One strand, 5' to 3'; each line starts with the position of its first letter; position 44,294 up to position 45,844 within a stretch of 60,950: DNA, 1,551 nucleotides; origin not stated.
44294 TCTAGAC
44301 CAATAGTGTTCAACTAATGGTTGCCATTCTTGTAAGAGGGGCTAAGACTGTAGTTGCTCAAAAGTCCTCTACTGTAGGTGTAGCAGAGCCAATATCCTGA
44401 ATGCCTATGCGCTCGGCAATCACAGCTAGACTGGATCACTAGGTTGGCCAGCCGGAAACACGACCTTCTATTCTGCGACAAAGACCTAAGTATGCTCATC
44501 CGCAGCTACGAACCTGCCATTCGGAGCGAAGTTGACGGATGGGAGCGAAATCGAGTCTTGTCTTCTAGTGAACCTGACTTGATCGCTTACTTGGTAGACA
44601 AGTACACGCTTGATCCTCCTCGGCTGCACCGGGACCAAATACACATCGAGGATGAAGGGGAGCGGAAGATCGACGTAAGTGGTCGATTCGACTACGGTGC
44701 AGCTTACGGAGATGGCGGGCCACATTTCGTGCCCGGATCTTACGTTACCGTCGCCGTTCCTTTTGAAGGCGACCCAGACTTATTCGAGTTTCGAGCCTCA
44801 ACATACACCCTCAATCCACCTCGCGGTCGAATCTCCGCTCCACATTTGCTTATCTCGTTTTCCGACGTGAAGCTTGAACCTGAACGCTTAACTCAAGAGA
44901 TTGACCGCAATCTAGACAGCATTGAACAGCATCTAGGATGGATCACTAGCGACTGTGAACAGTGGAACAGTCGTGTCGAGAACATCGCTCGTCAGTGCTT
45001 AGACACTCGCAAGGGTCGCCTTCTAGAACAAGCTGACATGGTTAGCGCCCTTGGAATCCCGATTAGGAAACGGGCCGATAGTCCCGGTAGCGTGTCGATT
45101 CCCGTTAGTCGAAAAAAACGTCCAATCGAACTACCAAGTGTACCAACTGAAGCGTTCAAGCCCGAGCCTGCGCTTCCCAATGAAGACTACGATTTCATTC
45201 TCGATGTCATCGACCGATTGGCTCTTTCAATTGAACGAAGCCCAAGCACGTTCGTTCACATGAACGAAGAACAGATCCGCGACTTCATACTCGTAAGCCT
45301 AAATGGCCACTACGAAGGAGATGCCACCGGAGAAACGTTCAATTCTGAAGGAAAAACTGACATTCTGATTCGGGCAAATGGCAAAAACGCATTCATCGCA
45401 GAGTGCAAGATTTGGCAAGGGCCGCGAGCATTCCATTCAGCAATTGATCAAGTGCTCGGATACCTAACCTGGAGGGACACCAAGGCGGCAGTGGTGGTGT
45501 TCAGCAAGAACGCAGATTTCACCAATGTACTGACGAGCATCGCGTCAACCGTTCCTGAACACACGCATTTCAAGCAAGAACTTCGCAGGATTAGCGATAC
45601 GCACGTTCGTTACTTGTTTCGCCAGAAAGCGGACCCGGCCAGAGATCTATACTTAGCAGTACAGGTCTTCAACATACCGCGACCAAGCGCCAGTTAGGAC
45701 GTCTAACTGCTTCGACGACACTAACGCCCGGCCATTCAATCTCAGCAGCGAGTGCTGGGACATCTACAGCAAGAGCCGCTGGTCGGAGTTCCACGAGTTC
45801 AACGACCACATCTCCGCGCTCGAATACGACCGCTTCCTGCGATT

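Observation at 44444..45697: Single cargo gene of the islet: 417-aa protein with an unknown N-terminal region and a PD-(D/E)xK-type C-terminus (candidate one-gene defence/abortive system)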

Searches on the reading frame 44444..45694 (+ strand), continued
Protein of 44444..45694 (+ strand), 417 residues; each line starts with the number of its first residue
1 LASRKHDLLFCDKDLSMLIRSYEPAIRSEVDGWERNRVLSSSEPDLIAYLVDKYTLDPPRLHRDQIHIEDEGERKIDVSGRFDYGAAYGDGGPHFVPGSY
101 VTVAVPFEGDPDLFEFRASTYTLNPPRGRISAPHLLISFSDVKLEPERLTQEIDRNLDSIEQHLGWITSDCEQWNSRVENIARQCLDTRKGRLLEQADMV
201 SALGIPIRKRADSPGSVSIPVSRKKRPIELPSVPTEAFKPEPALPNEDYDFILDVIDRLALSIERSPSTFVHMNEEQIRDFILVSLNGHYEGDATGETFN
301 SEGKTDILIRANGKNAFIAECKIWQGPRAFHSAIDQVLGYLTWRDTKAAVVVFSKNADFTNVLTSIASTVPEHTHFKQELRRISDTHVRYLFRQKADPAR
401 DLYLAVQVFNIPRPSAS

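Call 73: get_annotated_region(hit=H20, flank=6000)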
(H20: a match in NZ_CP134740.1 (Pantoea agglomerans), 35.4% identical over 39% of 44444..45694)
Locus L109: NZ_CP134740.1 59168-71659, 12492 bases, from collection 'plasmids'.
description: Pantoea agglomerans strain FC61912-B plasmid pFC61912-B_C, complete sequence
organism: Pantoea agglomerans (NCBI taxid 549)
taxonomy: Bacteria; Pseudomonadota; Gammaproteobacteria; Enterobacterales; Erwiniaceae; Pantoea; Pantoea agglomerans
host: -; source: cell culture,Water from creek adjacent to crop field; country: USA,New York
typing (MOB-suite, as given by PLSDB): non-mobilizable; replicon rep_cluster_807
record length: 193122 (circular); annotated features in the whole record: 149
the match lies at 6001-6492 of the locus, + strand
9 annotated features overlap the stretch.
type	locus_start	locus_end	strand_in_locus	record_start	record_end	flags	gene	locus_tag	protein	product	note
CDS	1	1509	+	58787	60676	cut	-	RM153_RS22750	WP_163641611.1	sigma-54-dependent Fis family transcriptional regulator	-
CDS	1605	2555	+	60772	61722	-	-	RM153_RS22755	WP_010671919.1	sulfonate ABC transporter substrate-binding protein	-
CDS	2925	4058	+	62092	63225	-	-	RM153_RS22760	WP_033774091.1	glutathione-independent formaldehyde dehydrogenase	-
CDS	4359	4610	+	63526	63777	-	-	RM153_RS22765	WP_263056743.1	type II toxin-antitoxin system Phd/YefM family antitoxin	GO:0045927 - positive regulation of growth [Evidence IEA]; GO:0006355 - regulation of DNA-templated transcription ...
CDS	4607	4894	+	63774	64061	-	-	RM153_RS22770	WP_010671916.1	type II toxin-antitoxin system RelE/ParE family toxin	GO:0030541 - plasmid partitioning [Evidence IEA]; GO:0051290 - protein heterotetramerization [Evidence IEA]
CDS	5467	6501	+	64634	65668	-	-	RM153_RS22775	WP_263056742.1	hypothetical protein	-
CDS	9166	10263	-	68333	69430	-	-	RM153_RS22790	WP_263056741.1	hypothetical protein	-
CDS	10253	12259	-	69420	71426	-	-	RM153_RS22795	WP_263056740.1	AAA family ATPase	-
CDS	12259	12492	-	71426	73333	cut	-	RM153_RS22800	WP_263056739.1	restriction endonuclease subunit S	GO:0006304 - DNA modification [Evidence IEA]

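Call 84: search_protein_families(library=pfam, proteins=[L107:276-1319:+, L107:5058-8558:-], max_evalue=0.01)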
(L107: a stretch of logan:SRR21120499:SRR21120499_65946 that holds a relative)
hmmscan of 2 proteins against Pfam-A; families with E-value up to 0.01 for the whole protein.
L107:276-1319:+ (348 aa): 0 families

L107:5058-8558:- (1167 aa): 4 families
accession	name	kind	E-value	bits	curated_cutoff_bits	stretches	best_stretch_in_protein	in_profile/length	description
PF05136.18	Phage_portal_2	-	4.9e-91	306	32.9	1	757-1050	40-354/354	Phage portal protein, lambda family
PF18541.7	RuvC_III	-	3.4e-24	86.2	26.2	1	586-721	1-178/179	RuvC endonuclease subdomain 3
PF13395.12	HNH_4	-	4.4e-21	75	22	1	494-548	1-54/54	HNH endonuclease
PF18470.6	Cas9_a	-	6.9e-07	29.6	26.9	1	153-347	7-191/221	Cas9 alpha-helical lobe domain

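Call 86: find_encoding_contigs(protein=P0029, flank=8000, max_places=1)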
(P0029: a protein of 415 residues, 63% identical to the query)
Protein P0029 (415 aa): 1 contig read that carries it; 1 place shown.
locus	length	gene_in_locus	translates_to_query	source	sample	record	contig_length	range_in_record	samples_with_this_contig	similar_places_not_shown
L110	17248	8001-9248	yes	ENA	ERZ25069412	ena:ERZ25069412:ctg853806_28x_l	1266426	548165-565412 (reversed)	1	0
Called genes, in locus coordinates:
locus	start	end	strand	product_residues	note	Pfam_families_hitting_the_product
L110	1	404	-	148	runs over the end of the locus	PF18478:PIN_10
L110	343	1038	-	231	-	PF21321:HTH_66 (faint), PF04255:DUF433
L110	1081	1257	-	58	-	-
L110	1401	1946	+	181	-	PF07798:CCDC90-like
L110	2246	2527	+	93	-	PF13744:HTH_37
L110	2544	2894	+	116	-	PF04828:GFA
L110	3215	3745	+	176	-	PF07798:CCDC90-like, PF27276:MJ0349 (faint)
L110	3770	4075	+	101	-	-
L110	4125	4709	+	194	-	PF08534:Redoxin (weak), PF00578:AhpC-TSA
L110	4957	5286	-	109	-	PF05534:HicB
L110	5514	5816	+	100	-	PF13744:HTH_37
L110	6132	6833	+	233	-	PF00702:Hydrolase, PF13419:HAD_2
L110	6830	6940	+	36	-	-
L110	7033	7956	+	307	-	PF07751:Abi_2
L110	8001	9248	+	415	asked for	-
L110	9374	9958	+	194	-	-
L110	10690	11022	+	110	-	-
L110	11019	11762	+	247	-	-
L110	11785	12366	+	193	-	-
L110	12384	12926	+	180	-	-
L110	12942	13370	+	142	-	-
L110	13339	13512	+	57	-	-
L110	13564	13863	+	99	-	-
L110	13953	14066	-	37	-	-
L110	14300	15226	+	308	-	PF13391:HNH_2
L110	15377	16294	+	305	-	-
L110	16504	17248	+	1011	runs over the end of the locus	PF04313:HSDR_N, PF00270:DEAD (weak), PF04851:ResIII, PF18766:SWI2_SNF2, PF22679:T1R_D3-like, PF12008:EcoR124_C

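Call 87: find_encoding_contigs(protein=P0093, flank=8000, max_places=1)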
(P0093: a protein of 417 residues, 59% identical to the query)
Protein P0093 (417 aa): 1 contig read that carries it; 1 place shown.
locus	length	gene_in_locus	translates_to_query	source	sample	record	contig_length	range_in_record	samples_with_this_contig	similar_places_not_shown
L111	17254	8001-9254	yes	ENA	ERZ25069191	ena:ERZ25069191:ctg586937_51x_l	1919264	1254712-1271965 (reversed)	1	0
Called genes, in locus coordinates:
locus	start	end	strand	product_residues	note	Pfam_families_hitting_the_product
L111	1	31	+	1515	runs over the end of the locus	PF13676:TIR_2, PF25199:nSTAND_NTPase5 (weak), PF05729:NACHT (faint)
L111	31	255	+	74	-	-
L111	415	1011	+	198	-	-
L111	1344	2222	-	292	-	PF18863:AbiJ_NTD4, PF14355:Abi_C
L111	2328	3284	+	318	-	PF12760:Zn_ribbon_IS1595, PF12762:DDE_Tnp_IS1595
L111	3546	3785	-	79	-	PF13384:HTH_23 (faint), PF13551:HTH_29 (faint), PF02796:HTH_7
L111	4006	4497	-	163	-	-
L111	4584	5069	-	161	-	PF08238:Sel1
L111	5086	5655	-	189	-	PF00239:Resolvase, PF02796:HTH_7, PF13384:HTH_23 (weak)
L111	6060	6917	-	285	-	PF11185:DUF2971 (faint)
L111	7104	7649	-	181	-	-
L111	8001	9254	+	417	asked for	-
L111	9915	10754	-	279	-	PF00290:Trp_syntA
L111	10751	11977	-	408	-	PF00291:PALP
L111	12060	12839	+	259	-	PF01416:PseudoU_synth_1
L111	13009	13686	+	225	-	PF00697:PRAI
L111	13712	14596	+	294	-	PF17848:Zn_ribbon_ACC, PF01039:Carboxyl_trans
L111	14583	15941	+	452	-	PF08245:Mur_ligase_M, PF27239:FOL3_C (weak), PF02875:Mur_ligase_C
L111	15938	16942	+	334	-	PF05036:SPOR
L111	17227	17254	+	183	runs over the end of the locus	PF02674:Colicin_V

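Call 88: find_encoding_contigs(protein=P0101, flank=8000, max_places=1)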
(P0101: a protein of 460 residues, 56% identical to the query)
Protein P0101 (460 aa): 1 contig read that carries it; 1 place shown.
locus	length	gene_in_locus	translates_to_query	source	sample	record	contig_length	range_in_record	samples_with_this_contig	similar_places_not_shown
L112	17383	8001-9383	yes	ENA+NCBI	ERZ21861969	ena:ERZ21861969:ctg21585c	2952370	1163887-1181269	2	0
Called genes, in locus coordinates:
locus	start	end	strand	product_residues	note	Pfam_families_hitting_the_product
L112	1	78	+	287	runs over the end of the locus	PF05721:PhyH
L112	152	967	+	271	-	PF00561:Abhydrolase_1, PF12146:Hydrolase_4 (faint)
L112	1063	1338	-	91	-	PF01722:BolA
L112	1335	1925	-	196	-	PF04279:IspA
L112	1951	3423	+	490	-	PF07690:MFS_1, PF00854:PTR2, PF07690:MFS_1 (weak)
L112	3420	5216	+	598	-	PF01401:Peptidase_M2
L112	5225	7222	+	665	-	PF00133:tRNA-synt_1, PF01406:tRNA-synt_1e (faint), PF01921:tRNA-synt_1f (faint), PF09334:tRNA-synt_1g, PF01588:tRNA_bind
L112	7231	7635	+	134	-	PF12797:Fer4_2 (faint), PF12837:Fer4_6 (weak), PF25160:LdpA_Fe-S-bd (weak), PF00037:Fer4 (weak), PF13237:Fer4_10 (weak), PF14697:Fer4_21, PF12838:Fer4_7 (weak), PF13187:Fer4_9 (weak), +1 more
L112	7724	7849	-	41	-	-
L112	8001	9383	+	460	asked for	-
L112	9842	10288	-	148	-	PF13304:AAA_21 (weak)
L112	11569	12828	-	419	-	-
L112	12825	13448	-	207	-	PF00034:Cytochrom_C (faint), PF13442:Cytochrome_CBB3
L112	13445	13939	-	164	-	PF11821:ActD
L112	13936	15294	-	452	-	PF03916:NrfD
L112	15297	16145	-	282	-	PF00037:Fer4 (faint), PF12797:Fer4_2 (weak), PF12837:Fer4_6 (faint), PF13237:Fer4_10 (faint), PF12838:Fer4_7 (weak), PF13183:Fer4_8 (faint), PF13187:Fer4_9 (faint), PF13247:Fer4_11 (weak)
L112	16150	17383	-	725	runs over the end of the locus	PF04879:Molybdop_Fe4S4, PF00384:Molybdopterin, PF01568:Molydop_binding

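Call 91: find_related_loci(query=A7, collection=metagenome_contigs, flank=5000)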
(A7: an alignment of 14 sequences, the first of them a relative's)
Query A7 (201 aa) in metagenome_contigs; peptide patterns used: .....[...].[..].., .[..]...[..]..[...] (x = any residue, [..] = any of these).
531 stretches matched a pattern; 32 encode a relative of the query (tblastn E <= 1e-3); 31 distinct loci.
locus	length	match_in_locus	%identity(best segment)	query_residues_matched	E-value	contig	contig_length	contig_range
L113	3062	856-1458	71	1-201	1e-98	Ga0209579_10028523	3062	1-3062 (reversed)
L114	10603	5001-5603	69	1-201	5e-95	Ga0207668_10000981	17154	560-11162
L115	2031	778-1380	70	1-201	5e-99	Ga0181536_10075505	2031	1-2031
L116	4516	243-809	72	12-200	1e-92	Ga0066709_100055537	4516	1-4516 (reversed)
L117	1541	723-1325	68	1-201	3e-98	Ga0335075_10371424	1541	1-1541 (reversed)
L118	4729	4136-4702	72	12-200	1e-92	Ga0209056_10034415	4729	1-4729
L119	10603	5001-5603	66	1-201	6e-91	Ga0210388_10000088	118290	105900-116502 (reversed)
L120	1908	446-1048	67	1-201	2e-94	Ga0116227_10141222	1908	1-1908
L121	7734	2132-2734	63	1-201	3e-85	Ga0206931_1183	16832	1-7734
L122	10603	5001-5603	69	1-201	2e-85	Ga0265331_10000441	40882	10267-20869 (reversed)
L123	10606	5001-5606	62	1-201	1e-84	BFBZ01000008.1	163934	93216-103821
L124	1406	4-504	71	35-201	2e-86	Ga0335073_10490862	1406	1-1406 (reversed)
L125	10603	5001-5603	63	1-201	5e-80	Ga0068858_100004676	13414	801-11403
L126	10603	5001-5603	63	1-201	5e-80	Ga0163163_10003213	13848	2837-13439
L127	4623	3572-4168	59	1-199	4e-80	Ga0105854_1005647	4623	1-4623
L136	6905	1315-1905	48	1-199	2e-54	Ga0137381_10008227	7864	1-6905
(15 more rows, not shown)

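Call 95: search_protein_families(library=pfam, proteins=[L136:443-1306:+, L136:1914-2483:+, L136:2493-3884:+, L136:4475-5053:+, L136:5102-6016:+], max_evalue=0.01)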
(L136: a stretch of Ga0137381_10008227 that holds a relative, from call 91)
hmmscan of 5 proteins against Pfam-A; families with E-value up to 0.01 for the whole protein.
L136:443-1306:+ (288 aa): 1 family
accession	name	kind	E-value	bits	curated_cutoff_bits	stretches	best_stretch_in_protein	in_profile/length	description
PF04612.17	T2SSM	-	0.0097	16.6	27.8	0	28-106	16-93/160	Type II secretion system (T2SS), protein M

L136:1914-2483:+ (190 aa): 1 family
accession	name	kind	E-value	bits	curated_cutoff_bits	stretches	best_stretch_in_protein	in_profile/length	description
PF20355.3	DUF6650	-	7.3e-20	71.9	27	1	18-157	4-143/150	Family of unknown function (DUF6650)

L136:2493-3884:+ (464 aa): 0 families

L136:4475-5053:+ (193 aa): 0 families

L136:5102-6016:+ (305 aa): 1 family
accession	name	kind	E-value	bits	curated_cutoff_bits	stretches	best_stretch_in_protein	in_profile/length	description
PF11185.13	DUF2971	-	1.6e-05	26.6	22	1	153-234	1-89/89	Protein of unknown function (DUF2971)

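Call 96: search_protein_families(library=padloc, proteins=[L136:443-1306:+, L136:1315-1911:+, L136:1914-2483:+, L136:2493-3884:+, L136:4475-5053:+, L136:5102-6016:+], max_evalue=0.01)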
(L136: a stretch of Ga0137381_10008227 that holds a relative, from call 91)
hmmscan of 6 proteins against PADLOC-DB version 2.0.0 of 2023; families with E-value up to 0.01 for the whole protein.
L136:443-1306:+ (288 aa): 0 families

L136:1315-1911:+ (199 aa): 1 family
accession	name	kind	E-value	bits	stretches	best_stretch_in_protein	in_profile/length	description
PDLC05036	PDC-S54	-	8.3e-28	96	1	16-198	12-199/410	-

L136:1914-2483:+ (190 aa): 0 families

L136:2493-3884:+ (464 aa): 0 families

L136:4475-5053:+ (193 aa): 0 families

L136:5102-6016:+ (305 aa): 4 families
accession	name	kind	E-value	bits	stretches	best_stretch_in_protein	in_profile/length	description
PDLC04990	PDC-S31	-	9e-28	95.8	1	15-289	8-244/259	-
PDLC04994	PDC-S31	-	8e-22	75.9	1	88-293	69-263/273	-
PDLC04991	PDC-S31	-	8.2e-16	56.3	1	121-270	48-171/208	-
PDLC04992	PDC-S31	-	3.3e-08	31.6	2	126-167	44-85/220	-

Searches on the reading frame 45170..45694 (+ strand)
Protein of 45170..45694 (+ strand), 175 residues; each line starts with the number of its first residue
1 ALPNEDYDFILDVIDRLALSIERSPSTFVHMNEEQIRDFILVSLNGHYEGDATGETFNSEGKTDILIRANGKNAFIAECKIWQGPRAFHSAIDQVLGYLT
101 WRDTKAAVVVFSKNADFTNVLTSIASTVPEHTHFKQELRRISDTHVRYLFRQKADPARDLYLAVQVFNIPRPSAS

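Call 53: search_solved_structures(query=A4, max_evalue=10, show_alignments=4)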
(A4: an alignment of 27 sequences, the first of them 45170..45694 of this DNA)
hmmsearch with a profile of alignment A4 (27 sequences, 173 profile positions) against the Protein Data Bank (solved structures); distinct sequences matched with E-value up to 10: 4.
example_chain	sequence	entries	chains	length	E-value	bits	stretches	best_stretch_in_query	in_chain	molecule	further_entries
6r5o_B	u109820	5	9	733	1.7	11.2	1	9-74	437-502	Periplasmic beta-glucosidase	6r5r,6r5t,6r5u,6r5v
6r5r_A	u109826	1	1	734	1.7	11.2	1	9-74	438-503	Periplasmic beta-glucosidase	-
6r5i_A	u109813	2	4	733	1.7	11.2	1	9-74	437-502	Periplasmic beta-glucosidase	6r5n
6r5p_B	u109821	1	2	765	1.8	11.2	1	9-74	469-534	Periplasmic beta-glucosidase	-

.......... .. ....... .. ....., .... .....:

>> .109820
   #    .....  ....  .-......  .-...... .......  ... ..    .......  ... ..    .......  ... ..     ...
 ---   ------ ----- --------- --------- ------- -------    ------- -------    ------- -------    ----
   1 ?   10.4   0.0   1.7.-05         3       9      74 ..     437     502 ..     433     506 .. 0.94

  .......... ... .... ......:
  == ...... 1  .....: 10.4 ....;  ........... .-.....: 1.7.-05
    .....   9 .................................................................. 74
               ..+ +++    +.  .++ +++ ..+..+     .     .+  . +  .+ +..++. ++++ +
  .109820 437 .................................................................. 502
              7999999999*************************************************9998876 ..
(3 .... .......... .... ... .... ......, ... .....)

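Call 54: search_protein_families(library=pfam, alignment_id=A4, max_evalue=10)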
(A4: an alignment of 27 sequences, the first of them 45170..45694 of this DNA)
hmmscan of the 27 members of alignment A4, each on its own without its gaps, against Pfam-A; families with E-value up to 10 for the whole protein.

A. member 1, window:45170-45694:+ (175 aa): 0 families

B. families by the number of members that match (of 27 scanned): 24 families
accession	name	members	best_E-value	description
PF04313.20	HSDR_N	4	0.016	Type I restriction enzyme R protein N terminus (HSDR_N)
PF18154.6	pPIWI_RE_REase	3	0.046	REase associating with pPIWI_RE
PF03852.21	Vsr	2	0.095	DNA mismatch endonuclease Vsr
PF02911.23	Formyl_trans_C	1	0.0023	Formyl transferase, C-terminal domain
PF24608.2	PDDEXK_15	1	0.0057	Phage putative PDDEXK endonuclease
PF14171.11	SpoIISA_toxin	1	0.0065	Toxin SpoIISA, type II toxin-antitoxin system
PF22139.1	XPD_arch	1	0.018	DNA repair helicase XPD, arch domain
PF14952.11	zf-tcix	1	0.031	Putative treble-clef, zinc-finger, Zn-binding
PF13588.12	HSDR_N_2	1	0.033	Type I restriction enzyme R protein N terminus (HSDR_N)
PF03108.21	DBD_Tnp_Mut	1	0.034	MuDR family transposase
PF01939.22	NucS_C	1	0.052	Endonuclease NucS C-terminal domain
PF03008.20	DUF234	1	0.055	Archaea bacterial proteins of unknown function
PF18097.6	Vta1_C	1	0.062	Vta1 C-terminal domain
PF16126.11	DUF4838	1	0.064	Domain of unknown function (DUF4838)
PF24811.1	Ig_Shg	1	0.075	DE-cadherin, Ig-like domain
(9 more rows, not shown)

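Call 61: predict_structure(alignment_id=A5)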
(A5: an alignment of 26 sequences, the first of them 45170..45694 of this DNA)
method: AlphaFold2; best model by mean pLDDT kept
length: 175 residues; sequences in the alignment: 26
mean_pLDDT: 92.8   pTM: 0.89
mean pLDDT of the five models: 92.8, 92.8, 91.6, 91.5, 89.8
residues with pLDDT >= 90: 136; 70-90: 37; 50-70: 1; < 50: 1
segments of 3 or more residues with pLDDT < 50: none
pLDDT, mean of each block of 10 residues (from residue 1): 89 96 95 96 90 86 87 87 98 94 92 97 98 98 97 90 98 73
secondary structure, 60 per line:
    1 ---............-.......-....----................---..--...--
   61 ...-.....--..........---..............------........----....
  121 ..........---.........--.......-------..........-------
elements in order: H4-15 H17-23 H25-28 H33-48 E56-58 E61-63 E65-69 E72-81 H85-98 E105-112 H117-130 E134-142 E145-151 E159-168

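Call 63: fold_search(model_id=the predicted structure, library=pdb)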
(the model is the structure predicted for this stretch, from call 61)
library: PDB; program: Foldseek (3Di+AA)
matches with E <= 10: 680; with E <= 0.001: 0
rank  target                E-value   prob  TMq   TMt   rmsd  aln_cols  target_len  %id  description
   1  4p4o_A                2.0e-02  0.30  0.26  0.16  18.0       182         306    6  Crystal structure of Leishmania infantum polymerase beta: Ternary gap complex (released 2014-08-06)
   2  4fo6_A                2.1e-02  0.30  0.20  0.13  15.3       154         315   10  Crystal structure of the pre-catalytic ternary complex of polymerase lambda with a dATP analog opposite a templating T (released 2012-07-11)
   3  5csa_B                3.1e-02  0.51  0.31  0.09  11.7       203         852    7  Crystal structure of domains BT-BCCP-AC1-AC5 of yeast acetyl-CoA carboxylase (released 2015-10-28)
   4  9ewc_A                4.0e-02  0.41  0.26  0.16  14.0       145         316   11  DNA Polymerase Lambda I493R 528-530 NEY, TTP:At Ca2+ Ground State Ternary Complex (released 2025-07-23)
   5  9ewc_C                4.3e-02  0.35  0.25  0.15  14.5       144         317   10  DNA Polymerase Lambda I493R 528-530 NEY, TTP:At Ca2+ Ground State Ternary Complex (released 2025-07-23)
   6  3pnc_A                4.3e-02  0.23  0.20  0.12  15.6       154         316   10  Ternary crystal structure of a polymerase lambda variant with a GT mispair at the primer terminus and sodium at cataly (released 2011-02-02)
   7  5w0b_A                4.3e-02  0.20  0.22  0.13  19.1       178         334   11  Structure of human TUT7 catalytic module (CM) (released 2017-06-28)
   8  8icy_A                4.6e-02  0.33  0.25  0.16  13.8       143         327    8  DNA POLYMERASE BETA (E.C.2.7.7.7)/DNA COMPLEX + THYMIDINE-5'-TRIPHOSPHATE, SOAKED IN THE PRESENCE OF DTTP AND MNCL2 (released 1995-12-15)
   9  5w0n_C                4.6e-02  0.20  0.23  0.13  19.2       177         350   12  Structure of human TUT7 catalytic module (CM) in complex with UMPNPP and U2 RNA (released 2017-06-28)
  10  2vld_A                5.5e-02  0.57  0.28  0.23   6.6       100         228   13  crystal structure of a repair endonuclease from Pyrococcus abyssi (released 2009-05-19)
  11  5csl_B                5.5e-02  0.28  0.30  0.05  15.4       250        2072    7  Crystal structure of the 500 kD yeast acetyl-CoA carboxylase holoenzyme dimer (released 2015-10-28)
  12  3pmn_A                5.5e-02  0.18  0.19  0.13  15.6       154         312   12  ternary crystal structure of polymerase lambda variant with a GT mispair at the primer terminus with Mn2+ in the activ (released 2011-02-02)
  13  9ewb_A                5.5e-02  0.16  0.17  0.11  16.1       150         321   11  DNA Polymerase Lambda I493R, TTP:At Ca2+ Ground State Ternary Complex (released 2025-07-23)
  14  3pml_A                6.7e-02  0.21  0.21  0.13  15.3       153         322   12  crystal structure of a polymerase lambda variant with a dGTP analog opposite a templating T (released 2011-01-26)
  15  7m44_A                7.1e-02  0.16  0.19  0.13  15.8       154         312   12  DNA Polymerase Lambda, TTP:At Mg2+ Reaction State Ternary Complex, 90 sec (released 2022-07-06)
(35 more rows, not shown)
